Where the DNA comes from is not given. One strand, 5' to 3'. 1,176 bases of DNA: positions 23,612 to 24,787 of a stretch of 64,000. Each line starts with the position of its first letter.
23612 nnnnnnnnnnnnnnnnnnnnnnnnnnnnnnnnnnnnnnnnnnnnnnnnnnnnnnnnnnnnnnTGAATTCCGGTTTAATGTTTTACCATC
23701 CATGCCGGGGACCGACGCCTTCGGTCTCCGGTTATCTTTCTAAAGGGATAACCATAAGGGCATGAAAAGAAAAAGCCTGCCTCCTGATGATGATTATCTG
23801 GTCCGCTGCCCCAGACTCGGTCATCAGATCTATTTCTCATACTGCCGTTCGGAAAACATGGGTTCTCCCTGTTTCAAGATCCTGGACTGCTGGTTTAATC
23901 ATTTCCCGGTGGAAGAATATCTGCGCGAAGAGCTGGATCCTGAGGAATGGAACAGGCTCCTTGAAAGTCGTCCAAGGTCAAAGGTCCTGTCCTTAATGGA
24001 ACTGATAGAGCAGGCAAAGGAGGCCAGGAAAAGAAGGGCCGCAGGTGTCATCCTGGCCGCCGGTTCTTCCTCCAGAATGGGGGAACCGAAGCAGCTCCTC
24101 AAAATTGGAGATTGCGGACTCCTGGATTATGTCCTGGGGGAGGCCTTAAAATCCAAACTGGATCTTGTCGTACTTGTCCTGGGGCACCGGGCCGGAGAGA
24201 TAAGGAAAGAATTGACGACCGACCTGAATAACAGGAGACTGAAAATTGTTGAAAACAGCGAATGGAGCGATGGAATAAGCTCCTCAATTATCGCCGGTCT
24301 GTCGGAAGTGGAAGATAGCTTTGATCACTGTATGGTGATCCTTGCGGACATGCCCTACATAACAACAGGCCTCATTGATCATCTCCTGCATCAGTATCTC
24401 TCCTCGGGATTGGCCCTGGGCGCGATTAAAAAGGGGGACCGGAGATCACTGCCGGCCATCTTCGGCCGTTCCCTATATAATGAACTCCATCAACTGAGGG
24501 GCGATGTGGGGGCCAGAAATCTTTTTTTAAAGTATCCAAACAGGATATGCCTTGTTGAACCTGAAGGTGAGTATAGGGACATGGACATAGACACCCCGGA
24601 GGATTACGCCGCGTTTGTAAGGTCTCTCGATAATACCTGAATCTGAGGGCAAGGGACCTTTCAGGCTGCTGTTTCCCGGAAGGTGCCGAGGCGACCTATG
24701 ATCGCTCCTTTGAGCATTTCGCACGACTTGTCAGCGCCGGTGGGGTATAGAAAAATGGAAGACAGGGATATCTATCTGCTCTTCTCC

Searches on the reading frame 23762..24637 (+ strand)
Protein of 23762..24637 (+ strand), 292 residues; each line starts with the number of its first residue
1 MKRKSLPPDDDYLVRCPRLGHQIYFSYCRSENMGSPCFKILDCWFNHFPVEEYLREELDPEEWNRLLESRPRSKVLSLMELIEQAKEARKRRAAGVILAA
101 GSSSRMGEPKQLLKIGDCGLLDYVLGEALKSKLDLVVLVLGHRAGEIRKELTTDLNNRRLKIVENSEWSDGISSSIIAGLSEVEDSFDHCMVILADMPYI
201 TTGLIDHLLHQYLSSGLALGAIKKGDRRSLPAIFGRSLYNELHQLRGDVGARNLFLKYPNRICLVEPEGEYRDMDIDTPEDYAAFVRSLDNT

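Call 41: search_protein_families(library=pfam, proteins=[window:23762-24637:+], max_evalue=0.00001)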
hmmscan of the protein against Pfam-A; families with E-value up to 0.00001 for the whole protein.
window:23762-24637:+ (292 aa): 1 family
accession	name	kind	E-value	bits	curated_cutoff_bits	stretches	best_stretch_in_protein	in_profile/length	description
PF12804.13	NTP_transf_3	-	5.7e-33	114.8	27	1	95-257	1-156/160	MobA-like NTP transferase domain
